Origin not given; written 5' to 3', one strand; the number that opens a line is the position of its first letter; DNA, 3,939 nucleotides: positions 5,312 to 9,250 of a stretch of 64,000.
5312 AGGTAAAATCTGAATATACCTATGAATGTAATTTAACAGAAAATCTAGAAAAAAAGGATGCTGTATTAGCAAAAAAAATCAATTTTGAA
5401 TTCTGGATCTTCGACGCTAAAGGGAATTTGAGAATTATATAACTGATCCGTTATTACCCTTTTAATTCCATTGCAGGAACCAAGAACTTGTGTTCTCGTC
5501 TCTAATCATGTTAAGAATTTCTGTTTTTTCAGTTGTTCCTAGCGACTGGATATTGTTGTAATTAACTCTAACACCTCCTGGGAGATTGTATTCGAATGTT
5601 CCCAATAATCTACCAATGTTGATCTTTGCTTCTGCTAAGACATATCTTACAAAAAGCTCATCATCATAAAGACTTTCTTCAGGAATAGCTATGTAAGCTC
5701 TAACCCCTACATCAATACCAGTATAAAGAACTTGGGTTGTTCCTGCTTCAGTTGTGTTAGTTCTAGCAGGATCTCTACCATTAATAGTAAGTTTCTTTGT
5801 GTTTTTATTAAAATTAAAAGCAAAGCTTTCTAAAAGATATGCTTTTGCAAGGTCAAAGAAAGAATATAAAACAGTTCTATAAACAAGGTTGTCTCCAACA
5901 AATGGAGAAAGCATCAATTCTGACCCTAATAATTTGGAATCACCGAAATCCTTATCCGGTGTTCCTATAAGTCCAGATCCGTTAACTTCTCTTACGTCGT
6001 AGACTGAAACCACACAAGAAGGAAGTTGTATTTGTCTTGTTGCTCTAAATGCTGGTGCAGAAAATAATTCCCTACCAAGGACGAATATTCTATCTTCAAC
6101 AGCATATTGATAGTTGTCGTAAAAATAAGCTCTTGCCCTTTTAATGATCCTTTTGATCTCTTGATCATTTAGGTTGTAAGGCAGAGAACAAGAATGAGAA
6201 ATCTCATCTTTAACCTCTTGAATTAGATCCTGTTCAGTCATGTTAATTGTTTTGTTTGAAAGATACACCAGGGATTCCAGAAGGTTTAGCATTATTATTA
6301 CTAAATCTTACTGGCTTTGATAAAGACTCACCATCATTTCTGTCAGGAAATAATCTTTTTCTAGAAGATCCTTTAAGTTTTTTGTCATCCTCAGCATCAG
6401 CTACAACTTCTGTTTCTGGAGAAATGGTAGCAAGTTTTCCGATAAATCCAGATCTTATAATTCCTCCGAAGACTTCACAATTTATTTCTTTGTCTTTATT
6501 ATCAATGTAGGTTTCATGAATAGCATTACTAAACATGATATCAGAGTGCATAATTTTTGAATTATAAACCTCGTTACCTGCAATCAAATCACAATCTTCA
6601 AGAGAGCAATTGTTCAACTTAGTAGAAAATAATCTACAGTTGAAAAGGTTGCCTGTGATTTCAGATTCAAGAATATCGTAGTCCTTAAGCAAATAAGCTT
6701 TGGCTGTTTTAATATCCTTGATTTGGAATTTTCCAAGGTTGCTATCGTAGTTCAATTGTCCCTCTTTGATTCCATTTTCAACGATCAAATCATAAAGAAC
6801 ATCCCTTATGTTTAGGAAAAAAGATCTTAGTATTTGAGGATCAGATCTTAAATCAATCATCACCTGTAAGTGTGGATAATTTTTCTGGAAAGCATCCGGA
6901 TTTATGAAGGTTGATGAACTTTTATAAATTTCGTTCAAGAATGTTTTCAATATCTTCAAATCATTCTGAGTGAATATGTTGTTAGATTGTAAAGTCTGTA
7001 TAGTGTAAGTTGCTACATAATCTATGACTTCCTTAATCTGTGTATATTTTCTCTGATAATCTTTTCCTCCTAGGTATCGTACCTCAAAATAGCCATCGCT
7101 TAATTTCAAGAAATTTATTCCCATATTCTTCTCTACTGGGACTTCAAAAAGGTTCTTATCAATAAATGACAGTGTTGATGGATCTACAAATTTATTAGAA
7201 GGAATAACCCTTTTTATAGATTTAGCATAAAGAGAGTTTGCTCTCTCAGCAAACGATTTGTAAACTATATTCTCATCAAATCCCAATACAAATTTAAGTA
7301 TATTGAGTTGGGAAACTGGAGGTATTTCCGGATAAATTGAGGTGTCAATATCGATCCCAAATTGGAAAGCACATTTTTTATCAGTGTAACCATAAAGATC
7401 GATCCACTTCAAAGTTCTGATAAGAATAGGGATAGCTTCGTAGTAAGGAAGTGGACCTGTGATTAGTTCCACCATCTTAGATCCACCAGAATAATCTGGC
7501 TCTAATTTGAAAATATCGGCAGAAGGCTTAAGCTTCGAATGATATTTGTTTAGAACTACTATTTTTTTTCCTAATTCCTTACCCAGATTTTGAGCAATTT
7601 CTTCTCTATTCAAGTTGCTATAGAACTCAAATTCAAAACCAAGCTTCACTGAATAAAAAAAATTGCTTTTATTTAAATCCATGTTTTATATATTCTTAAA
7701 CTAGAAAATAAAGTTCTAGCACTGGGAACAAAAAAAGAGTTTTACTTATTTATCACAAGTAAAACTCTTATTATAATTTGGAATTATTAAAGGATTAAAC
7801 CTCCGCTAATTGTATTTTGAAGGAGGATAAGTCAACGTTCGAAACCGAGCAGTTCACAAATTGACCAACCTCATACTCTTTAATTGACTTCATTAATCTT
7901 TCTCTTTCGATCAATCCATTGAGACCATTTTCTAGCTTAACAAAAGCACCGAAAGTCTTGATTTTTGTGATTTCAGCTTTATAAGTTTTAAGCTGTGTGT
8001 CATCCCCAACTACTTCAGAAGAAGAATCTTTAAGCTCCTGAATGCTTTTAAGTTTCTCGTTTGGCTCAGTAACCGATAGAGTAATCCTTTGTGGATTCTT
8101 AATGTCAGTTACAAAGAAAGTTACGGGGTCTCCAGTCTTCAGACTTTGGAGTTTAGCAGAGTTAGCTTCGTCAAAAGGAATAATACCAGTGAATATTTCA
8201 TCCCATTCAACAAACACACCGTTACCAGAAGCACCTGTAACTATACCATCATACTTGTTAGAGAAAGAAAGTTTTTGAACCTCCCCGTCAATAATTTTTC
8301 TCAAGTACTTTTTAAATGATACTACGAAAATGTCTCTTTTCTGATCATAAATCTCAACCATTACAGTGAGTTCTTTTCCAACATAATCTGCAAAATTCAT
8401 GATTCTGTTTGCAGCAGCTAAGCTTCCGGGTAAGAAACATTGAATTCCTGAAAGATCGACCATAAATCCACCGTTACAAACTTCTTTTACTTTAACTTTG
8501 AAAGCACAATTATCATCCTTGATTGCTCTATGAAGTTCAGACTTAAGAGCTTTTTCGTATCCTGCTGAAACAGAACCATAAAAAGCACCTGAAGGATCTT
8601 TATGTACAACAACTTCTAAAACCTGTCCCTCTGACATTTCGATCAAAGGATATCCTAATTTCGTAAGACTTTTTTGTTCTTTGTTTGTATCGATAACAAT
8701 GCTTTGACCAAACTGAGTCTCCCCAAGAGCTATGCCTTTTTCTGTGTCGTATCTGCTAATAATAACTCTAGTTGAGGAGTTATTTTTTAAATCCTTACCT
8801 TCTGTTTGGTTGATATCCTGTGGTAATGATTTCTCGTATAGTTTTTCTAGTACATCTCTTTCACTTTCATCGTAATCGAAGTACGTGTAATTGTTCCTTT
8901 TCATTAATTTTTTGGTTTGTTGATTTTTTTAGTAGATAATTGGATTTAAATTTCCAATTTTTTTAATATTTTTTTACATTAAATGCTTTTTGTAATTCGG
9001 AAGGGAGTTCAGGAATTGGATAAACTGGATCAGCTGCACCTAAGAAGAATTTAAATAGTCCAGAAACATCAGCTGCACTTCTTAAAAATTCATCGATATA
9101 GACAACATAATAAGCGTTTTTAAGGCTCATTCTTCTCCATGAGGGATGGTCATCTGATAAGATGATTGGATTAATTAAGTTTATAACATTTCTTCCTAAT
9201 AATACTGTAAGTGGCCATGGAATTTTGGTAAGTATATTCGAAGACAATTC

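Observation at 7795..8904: Phage-encoded ribosomal protein S1 homolog at the end of the tail/baseplate operon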

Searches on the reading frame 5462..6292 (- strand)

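Call 10: search_protein_families(library=pfam, proteins=[window:5462-6292:-], max_evalue=0.01)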
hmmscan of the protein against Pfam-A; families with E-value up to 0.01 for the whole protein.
window:5462-6292:- (276 aa): 1 family
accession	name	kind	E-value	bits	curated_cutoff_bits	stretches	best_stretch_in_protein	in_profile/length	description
PF10894.13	DUF2689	-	0.00075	19.7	25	1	193-237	2-43/57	Protein of unknown function (DUF2689)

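Call 15: search_protein_families(library=phrogs, proteins=[window:5462-6292:-], max_evalue=0.001)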
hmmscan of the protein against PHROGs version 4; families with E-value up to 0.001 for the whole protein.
window:5462-6292:- (276 aa): 1 family
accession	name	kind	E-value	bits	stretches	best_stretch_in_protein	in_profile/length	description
phrog_211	-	connector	7.3e-08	32.1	1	17-267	724-963/976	head-tail adaptor Ad2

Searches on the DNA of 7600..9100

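Call 92: search_rna_families(source=window, start=7600, end=9100, threshold=evalue, max_evalue=1)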
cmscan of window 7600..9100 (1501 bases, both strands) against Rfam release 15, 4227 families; matches with E-value up to 1: 0.
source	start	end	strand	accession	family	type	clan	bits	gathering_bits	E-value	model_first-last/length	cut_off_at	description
